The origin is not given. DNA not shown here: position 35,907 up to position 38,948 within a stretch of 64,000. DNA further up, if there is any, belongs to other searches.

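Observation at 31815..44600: ~12.7-kb decaying integrated element inserted in the 5' part of gyrA, bracketed by 98-bp direct repeats of gyrA codons 43-76, with no recognisable integrase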

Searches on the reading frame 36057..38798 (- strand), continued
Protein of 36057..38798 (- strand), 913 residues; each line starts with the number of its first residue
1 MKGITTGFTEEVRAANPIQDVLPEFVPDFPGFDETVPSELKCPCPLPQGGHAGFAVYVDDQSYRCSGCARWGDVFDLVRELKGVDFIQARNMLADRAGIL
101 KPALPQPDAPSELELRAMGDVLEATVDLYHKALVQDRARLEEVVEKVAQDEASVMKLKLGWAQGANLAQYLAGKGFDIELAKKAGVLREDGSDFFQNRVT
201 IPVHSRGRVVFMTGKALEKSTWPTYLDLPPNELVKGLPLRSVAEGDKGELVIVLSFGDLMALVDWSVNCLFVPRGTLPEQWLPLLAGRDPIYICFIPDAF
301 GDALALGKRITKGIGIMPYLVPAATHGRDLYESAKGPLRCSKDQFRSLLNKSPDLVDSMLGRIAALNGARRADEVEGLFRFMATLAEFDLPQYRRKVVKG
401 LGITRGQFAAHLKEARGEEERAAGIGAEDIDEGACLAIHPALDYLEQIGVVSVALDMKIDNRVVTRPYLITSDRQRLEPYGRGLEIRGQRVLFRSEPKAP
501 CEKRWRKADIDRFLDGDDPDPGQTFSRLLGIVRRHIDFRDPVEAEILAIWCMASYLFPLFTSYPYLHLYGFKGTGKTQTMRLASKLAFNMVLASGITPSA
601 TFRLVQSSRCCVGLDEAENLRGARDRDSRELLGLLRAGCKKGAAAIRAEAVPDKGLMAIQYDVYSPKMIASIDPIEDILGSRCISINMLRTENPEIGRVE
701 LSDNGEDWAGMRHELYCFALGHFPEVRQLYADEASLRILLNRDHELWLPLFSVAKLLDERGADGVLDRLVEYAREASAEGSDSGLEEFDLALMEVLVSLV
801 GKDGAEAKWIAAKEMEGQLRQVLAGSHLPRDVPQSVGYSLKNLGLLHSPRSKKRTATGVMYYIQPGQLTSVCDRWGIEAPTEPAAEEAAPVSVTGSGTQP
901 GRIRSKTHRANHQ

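Call 54: find_encoding_contigs(protein=P0064, flank=10000, max_places=4)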
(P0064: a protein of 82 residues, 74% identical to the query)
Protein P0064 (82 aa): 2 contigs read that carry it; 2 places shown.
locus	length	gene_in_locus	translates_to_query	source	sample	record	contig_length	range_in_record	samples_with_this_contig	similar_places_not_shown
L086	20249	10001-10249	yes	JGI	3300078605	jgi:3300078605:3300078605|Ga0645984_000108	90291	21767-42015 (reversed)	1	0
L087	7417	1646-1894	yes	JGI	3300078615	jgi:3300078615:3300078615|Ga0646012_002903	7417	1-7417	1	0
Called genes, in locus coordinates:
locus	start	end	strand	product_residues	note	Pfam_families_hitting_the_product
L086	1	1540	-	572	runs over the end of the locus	PF10034:Dpy19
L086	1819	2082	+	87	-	-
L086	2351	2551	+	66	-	-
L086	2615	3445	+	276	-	-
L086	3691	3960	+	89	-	-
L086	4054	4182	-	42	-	-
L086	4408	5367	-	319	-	PF04072:LCM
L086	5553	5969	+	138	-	PF13620:CarboxypepD_reg (weak), PF13715:CarbopepD_reg_2 (faint)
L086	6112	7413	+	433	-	PF26686:DUF8575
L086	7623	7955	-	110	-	-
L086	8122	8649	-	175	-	-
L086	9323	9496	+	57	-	-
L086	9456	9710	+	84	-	PF00521:DNA_topoisoIV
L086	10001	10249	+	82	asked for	-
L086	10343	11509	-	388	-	PF13518:HTH_28 (weak), PF13565:HTH_32 (weak)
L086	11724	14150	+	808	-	PF00521:DNA_topoisoIV, PF03989:DNA_gyraseA_C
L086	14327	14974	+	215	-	PF09335:VTT_dom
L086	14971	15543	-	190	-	PF01330:RuvA_N, PF00633:HHH (faint), PF02371:Transposase_20 (faint), PF14520:HHH_5, PF21176:RecR_HhH (faint), PF01367:5_3_exonuc (faint), PF07499:RuvA_C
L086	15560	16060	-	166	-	PF02075:RuvC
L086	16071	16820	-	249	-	PF20772:TACO1_YebC_N, PF01709:Transcrip_reg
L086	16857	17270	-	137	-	PF02310:B12-binding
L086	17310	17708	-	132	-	PF00903:Glyoxalase, PF13468:Glyoxalase_3, PF13669:Glyoxalase_4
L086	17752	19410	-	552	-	PF01642:MM_CoA_mutase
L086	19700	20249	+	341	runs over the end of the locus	PF05496:RuvB_N, PF01078:Mg_chelatase (faint), PF00004:AAA, PF07728:AAA_5 (weak), PF17864:AAA_lid_4, PF05491:WHD_RuvB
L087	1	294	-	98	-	?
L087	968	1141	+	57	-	-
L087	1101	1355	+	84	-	PF00521:DNA_topoisoIV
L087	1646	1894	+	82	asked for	-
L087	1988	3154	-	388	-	PF13518:HTH_28 (weak), PF13565:HTH_32 (weak)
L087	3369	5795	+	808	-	PF00521:DNA_topoisoIV, PF03989:DNA_gyraseA_C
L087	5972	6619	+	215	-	PF09335:VTT_dom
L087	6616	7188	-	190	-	PF01330:RuvA_N, PF00633:HHH (faint), PF02371:Transposase_20 (faint), PF14520:HHH_5, PF21176:RecR_HhH (faint), PF01367:5_3_exonuc (faint), PF07499:RuvA_C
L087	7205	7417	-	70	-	?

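Call 78: predict_structure(alignment_id=A12)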
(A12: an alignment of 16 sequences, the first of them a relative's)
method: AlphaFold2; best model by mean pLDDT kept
length: 85 residues; sequences in the alignment: 16
mean_pLDDT: 83.2   pTM: 0.49
mean pLDDT of the five models: 83.2, 81.4, 79.1, 76.4, 70.5
residues with pLDDT >= 90: 12; 70-90: 63; 50-70: 9; < 50: 1
segments of 3 or more residues with pLDDT < 50: none
pLDDT, mean of each block of 10 residues (from residue 1): 76 87 83 88 85 87 92 80 60
secondary structure, 60 per line:
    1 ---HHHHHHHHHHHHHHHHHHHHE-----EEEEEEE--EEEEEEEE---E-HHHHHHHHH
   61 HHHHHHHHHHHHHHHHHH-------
elements in order: H4-23 E30-36 E39-46 H52-78

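Call 81: fold_search(model_id=the predicted structure, library=pdb)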
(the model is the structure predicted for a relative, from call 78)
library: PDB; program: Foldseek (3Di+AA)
matches with E <= 10: 160; with E <= 0.001: 0
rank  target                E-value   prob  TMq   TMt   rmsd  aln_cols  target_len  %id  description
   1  5tok_A                1.2e+00  0.20  0.18  0.04  10.0        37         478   32  Crystal structure of the RSV F glycoprotein in complex with the neutralizing single-domain antibody F-VHH-L66 (released 2017-02-22)
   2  9qhd_C                2.1e+00  0.13  0.20  0.07   8.9        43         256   19  NorQD complex state 1 from Jhaorihella thermophila (released 2026-03-25)
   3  7m3p_B                2.2e+00  0.16  0.28  0.18   7.5        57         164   14  Xrcc4-Spc110p(164-207) fusion (released 2021-05-12)
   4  5opt_g                2.2e+00  0.04  0.17  0.18  14.4        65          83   15  Structure of KSRP in context of Trypanosoma cruzi 40S (released 2017-11-15)
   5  6ous_F                2.4e+00  0.12  0.18  0.04   9.8        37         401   32  Structure of fusion glycoprotein from human respiratory syncytial virus (released 2019-10-30)
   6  7caj_A                2.4e+00  0.08  0.17  0.08   8.9        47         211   17  Crystal structure of SETDB1 Tudor domain in complexed with Compound 2. (released 2021-04-07)
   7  6usq_A                2.6e+00  0.11  0.26  0.05  11.1        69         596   16  Telomerase Reverse Transcriptase binary complex with Y256A mutation, TERT:DNA (released 2020-06-17)
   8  6eup_A                2.7e+00  0.09  0.25  0.16  11.2        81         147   18  Crystal structure of Neisseria meningitidis NadA variant 3 double mutant A33I-I38L (released 2018-10-10)
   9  7olc_SV               2.7e+00  0.05  0.18  0.18  16.4        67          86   19  Thermophilic eukaryotic 80S ribosome at idle POST state (released 2022-01-26)
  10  5vfx_D                3.4e+00  0.08  0.22  0.20   8.2        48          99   19  Structure of an accessory protein of the pCW3 relaxosome in complex with the origin of transfer (oriT) DNA (released 2018-04-18)
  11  5vfx_A                3.4e+00  0.08  0.22  0.20   8.0        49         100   18  Structure of an accessory protein of the pCW3 relaxosome in complex with the origin of transfer (oriT) DNA (released 2018-04-18)
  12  5cj4_A                3.6e+00  0.13  0.28  0.16   7.4        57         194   14  Crystal Structure of Amino Acids 1562-1622 of MYH7 (released 2015-12-02)
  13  8qje_W                3.6e+00  0.11  0.32  0.13  11.7        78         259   12  Neck of phage 812 virion (C12) (released 2024-09-25)
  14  5wlz_A                3.6e+00  0.08  0.28  0.16   9.4        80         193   12  Crystal Structure of Amino Acids 1677-1758 of Human Beta Cardiac Myosin Fused to Xrcc4 (released 2017-08-23)
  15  5vfx_F                3.6e+00  0.07  0.17  0.15   8.3        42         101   19  Structure of an accessory protein of the pCW3 relaxosome in complex with the origin of transfer (oriT) DNA (released 2018-04-18)
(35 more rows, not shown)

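Call 83: predict_structure(alignment_id=A11)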
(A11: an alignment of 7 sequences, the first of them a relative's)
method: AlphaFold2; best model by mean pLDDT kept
length: 913 residues; sequences in the alignment: 7
mean_pLDDT: 54.2   pTM: 0.32
mean pLDDT of the five models: 54.2, 53.0, 51.4, 49.0, 43.7
residues with pLDDT >= 90: 12; 70-90: 238; 50-70: 265; < 50: 398
segments of 3 or more residues with pLDDT < 50: 1-4, 35-39, 43-52, 147-149, 203-268, 271-273, 324-341, 424-507, 558-580, 609-648, 654-659, 661-704, 723-754, 772-785, 880-913
pLDDT, mean of each block of 10 residues (from residue 1): 51 78 67 51 46 55 60 74 77 83 58 67 74 74 57 58 74 79 74 68 47 39 33 35 25 34 41 53 54 71 82 76 46 35 58 87 86 89 75 86 87 78 40 31 26 30 26 27 32 29 39 55 74 74 71 55 29 35 58 56 52 36 34 30 41 46 34 31 33 38 53 56 44 30 34 51 57 40 53 80 65 80 62 72 66 77 75 54 35 27 28 24
secondary structure, 60 per line:
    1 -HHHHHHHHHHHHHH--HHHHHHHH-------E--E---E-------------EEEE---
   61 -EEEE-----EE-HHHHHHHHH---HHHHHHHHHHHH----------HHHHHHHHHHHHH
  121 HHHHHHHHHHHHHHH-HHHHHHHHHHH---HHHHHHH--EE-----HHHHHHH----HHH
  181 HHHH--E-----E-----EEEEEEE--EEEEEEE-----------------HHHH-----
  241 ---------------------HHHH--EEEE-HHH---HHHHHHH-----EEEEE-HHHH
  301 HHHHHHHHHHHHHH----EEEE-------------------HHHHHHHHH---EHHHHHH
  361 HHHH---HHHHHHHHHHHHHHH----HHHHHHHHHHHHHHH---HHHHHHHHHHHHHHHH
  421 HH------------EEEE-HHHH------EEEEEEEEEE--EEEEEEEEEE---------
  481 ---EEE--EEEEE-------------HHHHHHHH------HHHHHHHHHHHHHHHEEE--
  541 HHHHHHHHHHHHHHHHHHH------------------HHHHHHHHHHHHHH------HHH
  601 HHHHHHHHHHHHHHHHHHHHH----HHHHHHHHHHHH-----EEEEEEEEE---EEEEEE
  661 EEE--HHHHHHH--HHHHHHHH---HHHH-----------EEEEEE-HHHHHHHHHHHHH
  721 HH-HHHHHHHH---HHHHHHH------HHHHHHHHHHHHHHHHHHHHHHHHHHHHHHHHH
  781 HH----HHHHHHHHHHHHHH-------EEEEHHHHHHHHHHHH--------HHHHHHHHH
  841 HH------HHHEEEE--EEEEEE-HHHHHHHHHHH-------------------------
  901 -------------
elements in order (helices of 4 or more, strands of 3 or more residues): H2-15 H18-25 E54-57 E62-65 H74-82 H86-97 H108-135 H137-147 H151-157 H167-173 H178-184 E199-205 E208-214 H232-235 H262-265 E268-271 H279-285 E291-295 H297-314 E319-322 H342-350 H355-364 H368-382 H387-401 H405-422 E435-438 H440-443 E450-459 E462-471 E484-486 E489-493 H507-514 H521-535 E536-538 H541-559 H578-591 H598-621 H626-637 E643-651 E655-663 H666-672 H675-682 H686-689 E701-706 H708-722 H724-731 H735-741 H748-782 H787-800 E808-811 H812-823 H832-842 E852-855 E858-863 H865-875
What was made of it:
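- Tried and rejected: The AF2 model was too poor (pLDDT 54, call 83), so no fold search was run on it.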

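Call 84: search_solved_structures(query=A11, max_evalue=1)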
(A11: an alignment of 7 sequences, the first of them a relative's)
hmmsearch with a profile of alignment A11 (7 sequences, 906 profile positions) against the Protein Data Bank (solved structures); distinct sequences matched with E-value up to 1: 9.
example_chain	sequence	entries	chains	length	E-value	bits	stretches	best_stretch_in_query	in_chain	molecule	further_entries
2au3_A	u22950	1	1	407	4.1e-31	110.9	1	9-363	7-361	DNA primase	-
5guj_A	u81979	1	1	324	7.8e-19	70.3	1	124-409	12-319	DNA primase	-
4e2k_A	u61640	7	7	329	2.3e-18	68.7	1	124-347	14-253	DNA primase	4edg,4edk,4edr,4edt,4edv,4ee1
5vaz_A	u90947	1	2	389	2.1e-13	52.3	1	121-302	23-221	DNA primase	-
1d0q_A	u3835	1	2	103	3.2e-12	48.4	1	4-100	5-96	DNA PRIMASE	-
1dd9_A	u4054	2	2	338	3e-10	41.9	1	116-307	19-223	DNA PRIMASE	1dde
1eqn_A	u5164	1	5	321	3.7e-10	41.6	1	123-307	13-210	DNA PRIMASE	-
5w33_A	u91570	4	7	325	4.9e-10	41.2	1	123-287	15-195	DNA primase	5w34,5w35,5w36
3b39_A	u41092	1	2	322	5.8e-10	40.9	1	121-302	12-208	DNA primase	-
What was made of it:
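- Tried and rejected: The profile search against the PDB found only the DnaG part (call 84).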
